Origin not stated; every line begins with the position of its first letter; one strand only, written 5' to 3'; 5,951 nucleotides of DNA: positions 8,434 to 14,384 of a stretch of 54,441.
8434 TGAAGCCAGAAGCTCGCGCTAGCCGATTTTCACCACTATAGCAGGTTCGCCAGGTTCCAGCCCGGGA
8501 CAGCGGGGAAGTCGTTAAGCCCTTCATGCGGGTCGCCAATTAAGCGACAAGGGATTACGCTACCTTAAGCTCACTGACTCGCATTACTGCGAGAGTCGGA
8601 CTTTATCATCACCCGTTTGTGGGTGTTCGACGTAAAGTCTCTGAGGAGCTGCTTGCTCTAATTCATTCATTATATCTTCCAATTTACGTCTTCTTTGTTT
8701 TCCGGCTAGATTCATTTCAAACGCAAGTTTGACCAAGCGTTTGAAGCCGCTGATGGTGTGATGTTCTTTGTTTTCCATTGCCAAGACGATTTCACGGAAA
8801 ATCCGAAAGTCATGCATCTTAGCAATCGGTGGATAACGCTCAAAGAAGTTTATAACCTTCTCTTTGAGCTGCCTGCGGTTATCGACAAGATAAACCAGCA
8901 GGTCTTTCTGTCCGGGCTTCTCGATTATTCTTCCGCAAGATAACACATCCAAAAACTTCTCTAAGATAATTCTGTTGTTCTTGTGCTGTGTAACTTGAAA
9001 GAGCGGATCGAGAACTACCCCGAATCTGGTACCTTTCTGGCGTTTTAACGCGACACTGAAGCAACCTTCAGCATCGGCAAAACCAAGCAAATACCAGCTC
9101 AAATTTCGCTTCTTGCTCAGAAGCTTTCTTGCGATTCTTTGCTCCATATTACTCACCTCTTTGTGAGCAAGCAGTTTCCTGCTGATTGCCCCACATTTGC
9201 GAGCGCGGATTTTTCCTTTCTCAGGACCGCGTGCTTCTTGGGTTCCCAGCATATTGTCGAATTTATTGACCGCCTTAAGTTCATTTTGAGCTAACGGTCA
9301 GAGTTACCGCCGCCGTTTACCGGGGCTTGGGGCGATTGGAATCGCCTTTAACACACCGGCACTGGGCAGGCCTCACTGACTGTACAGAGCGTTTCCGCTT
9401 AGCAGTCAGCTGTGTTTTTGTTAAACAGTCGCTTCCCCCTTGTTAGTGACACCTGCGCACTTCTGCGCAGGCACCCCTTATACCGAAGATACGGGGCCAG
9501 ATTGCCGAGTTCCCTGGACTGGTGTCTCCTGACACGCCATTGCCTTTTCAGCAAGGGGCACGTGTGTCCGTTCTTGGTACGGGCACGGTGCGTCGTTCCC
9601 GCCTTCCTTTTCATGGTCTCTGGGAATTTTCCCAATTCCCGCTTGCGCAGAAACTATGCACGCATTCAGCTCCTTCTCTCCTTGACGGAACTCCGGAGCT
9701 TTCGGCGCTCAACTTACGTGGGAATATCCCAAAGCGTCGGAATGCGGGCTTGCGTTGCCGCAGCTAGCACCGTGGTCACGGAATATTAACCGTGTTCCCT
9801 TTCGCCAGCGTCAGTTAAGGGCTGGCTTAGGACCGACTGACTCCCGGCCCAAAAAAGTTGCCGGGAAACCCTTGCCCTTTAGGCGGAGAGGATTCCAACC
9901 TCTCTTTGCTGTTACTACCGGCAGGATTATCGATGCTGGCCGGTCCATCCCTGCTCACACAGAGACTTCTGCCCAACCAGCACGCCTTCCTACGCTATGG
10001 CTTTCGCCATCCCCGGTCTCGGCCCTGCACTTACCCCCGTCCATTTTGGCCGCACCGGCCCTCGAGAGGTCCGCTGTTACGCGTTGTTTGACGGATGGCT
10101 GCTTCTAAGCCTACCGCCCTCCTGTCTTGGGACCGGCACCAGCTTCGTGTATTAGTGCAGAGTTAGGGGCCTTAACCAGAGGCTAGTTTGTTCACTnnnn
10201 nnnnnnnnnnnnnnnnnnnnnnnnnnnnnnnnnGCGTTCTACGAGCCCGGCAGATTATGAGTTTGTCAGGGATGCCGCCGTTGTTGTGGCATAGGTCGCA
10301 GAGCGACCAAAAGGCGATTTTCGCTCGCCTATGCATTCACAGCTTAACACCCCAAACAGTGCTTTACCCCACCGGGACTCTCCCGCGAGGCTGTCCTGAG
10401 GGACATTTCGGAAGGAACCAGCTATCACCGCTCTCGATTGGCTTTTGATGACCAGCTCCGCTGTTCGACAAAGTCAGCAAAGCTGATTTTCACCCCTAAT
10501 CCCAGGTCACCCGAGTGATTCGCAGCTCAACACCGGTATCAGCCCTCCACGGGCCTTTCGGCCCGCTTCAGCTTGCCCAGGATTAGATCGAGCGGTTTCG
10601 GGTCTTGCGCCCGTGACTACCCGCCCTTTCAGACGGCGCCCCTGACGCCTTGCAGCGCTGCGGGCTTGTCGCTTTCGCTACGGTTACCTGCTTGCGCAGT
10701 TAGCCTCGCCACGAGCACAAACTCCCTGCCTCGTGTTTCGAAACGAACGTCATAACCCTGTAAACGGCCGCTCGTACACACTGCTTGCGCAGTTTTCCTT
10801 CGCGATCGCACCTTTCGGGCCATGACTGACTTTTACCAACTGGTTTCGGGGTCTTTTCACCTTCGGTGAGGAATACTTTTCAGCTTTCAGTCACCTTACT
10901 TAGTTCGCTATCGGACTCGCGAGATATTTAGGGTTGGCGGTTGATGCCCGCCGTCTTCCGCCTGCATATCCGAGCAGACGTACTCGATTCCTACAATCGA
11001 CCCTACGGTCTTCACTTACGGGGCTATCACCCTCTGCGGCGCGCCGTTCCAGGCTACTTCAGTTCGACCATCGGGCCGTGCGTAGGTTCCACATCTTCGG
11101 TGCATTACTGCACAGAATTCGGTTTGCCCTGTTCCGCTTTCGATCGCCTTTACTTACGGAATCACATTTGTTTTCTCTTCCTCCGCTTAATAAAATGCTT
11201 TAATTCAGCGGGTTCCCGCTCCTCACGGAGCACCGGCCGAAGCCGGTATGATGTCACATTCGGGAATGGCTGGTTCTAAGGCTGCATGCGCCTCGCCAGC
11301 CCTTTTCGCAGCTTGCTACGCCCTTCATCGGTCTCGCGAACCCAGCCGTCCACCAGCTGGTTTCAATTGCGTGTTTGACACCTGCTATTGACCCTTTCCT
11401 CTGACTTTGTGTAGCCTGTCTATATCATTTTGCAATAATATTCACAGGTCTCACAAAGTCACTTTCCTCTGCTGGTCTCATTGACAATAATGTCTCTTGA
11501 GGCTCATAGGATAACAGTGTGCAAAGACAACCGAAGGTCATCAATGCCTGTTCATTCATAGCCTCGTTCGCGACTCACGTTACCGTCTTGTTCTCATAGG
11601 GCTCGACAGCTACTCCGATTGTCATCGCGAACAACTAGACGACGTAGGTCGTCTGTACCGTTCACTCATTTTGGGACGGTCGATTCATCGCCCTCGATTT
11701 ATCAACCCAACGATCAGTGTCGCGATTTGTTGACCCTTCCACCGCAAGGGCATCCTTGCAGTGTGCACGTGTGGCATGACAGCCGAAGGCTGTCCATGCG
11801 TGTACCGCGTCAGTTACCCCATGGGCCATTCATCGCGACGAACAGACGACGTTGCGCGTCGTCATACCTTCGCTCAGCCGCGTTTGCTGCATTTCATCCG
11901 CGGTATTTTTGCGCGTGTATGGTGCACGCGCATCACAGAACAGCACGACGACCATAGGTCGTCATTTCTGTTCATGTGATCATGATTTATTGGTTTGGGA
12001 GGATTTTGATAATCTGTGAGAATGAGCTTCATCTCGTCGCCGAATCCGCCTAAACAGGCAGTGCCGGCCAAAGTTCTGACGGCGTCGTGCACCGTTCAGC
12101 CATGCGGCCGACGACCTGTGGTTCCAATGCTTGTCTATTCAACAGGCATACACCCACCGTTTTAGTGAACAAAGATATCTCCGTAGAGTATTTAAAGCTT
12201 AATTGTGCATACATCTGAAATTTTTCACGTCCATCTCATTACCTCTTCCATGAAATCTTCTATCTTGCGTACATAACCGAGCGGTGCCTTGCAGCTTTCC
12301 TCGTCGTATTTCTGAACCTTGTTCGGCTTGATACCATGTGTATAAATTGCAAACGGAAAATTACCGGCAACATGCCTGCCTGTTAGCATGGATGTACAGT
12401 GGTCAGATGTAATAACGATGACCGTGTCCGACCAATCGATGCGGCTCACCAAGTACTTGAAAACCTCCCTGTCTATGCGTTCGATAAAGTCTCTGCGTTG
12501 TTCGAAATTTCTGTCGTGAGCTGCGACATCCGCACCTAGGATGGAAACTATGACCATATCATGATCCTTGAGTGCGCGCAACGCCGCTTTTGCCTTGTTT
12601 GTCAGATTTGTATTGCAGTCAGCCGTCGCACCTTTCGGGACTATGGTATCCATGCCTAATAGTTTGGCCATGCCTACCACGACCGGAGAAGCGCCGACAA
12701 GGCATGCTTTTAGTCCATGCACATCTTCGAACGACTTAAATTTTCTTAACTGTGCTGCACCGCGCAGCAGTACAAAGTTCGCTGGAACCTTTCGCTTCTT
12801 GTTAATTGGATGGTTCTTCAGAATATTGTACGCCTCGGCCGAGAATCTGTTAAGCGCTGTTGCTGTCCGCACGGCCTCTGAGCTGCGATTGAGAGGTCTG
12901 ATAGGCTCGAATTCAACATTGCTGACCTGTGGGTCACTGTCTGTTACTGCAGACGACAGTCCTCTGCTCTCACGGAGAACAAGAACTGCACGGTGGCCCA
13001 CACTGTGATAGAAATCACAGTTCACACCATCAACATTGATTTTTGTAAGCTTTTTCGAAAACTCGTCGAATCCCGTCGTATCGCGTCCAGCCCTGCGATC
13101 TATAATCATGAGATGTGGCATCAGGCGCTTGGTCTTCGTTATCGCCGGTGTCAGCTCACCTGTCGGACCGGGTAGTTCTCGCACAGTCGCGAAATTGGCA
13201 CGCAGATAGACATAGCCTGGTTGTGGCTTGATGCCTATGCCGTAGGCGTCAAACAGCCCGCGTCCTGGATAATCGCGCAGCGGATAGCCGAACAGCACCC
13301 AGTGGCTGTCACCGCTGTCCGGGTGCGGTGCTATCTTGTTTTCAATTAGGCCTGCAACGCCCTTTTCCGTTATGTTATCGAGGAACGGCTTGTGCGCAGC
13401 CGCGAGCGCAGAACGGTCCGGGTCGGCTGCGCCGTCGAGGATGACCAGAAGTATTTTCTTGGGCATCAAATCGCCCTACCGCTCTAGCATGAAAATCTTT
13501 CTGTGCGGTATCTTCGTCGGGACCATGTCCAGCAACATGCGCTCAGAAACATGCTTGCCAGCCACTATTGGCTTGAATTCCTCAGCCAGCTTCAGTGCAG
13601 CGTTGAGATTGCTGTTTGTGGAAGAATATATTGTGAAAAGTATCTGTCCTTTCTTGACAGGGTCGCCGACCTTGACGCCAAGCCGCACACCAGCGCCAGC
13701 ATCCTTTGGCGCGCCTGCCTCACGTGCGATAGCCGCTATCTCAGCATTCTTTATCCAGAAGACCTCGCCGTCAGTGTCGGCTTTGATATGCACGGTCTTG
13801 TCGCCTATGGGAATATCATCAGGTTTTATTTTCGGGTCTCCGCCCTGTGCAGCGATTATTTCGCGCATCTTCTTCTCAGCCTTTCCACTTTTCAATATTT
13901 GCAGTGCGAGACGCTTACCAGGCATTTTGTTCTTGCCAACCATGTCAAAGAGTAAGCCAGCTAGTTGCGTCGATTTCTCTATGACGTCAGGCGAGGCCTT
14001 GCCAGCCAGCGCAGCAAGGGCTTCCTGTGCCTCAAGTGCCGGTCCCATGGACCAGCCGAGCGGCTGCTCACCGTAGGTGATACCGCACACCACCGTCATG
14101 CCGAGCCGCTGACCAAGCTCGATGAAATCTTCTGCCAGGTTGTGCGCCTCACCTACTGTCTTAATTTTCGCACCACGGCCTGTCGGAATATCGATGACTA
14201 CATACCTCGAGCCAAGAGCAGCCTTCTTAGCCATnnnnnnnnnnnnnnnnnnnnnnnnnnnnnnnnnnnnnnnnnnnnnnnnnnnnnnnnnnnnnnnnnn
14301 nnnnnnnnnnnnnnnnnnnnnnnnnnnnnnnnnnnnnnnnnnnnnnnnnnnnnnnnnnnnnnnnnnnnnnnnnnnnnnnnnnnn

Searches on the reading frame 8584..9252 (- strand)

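Call 93: search_protein_families(library=pfam, proteins=[window:8584-9252:-], max_evalue=0.0001)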
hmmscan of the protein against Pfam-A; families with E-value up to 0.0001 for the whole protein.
window:8584-9252:- (222 aa): 1 family
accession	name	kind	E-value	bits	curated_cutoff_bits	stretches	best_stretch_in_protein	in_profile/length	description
PF00961.24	LAGLIDADG_1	-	9.6e-17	62.2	23.1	1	55-155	1-101/102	LAGLIDADG endonuclease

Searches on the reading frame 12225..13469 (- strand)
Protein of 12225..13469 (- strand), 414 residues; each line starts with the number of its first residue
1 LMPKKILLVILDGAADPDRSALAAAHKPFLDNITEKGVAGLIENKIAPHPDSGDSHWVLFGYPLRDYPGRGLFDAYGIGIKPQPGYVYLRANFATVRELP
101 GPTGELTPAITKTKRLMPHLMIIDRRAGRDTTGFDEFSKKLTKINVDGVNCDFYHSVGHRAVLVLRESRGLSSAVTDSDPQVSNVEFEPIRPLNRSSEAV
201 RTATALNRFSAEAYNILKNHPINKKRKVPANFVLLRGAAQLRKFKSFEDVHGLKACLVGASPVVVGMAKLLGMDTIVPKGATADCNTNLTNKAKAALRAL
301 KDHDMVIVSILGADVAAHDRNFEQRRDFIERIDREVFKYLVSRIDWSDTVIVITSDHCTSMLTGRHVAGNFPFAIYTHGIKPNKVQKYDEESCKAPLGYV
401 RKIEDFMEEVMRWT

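Call 92: search_protein_families(library=pfam, proteins=[window:12225-13469:-], max_evalue=0.0001)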
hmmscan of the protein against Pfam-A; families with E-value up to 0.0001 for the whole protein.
window:12225-13469:- (414 aa): 2 families
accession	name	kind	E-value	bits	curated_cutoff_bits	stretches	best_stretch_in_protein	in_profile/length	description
PF10143.14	PhosphMutase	-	1.3e-32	113.5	21.5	1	48-223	16-170/170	2,3-bisphosphoglycerate-independent phosphoglycerate mutase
PF01676.23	Metalloenzyme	-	1.5e-24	87.3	24.3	1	4-384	1-229/252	Metalloenzyme superfamily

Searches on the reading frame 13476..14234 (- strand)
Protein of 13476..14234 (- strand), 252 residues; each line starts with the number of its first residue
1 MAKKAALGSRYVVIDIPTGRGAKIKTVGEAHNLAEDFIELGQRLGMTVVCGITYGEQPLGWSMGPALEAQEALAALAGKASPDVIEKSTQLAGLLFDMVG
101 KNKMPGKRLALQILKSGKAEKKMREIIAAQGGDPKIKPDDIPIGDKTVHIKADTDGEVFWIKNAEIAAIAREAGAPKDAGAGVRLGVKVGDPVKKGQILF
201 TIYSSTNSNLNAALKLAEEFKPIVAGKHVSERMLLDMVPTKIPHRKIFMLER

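Call 92: search_protein_families(library=pfam, proteins=[window:13476-14234:-], max_evalue=0.0001)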
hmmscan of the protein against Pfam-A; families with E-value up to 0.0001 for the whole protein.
window:13476-14234:- (252 aa): 1 family
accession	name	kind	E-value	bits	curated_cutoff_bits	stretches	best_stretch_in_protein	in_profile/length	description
PF07831.19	PYNP_C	-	5.3e-12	45.7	27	1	161-218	5-69/75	Pyrimidine nucleoside phosphorylase C-terminal domain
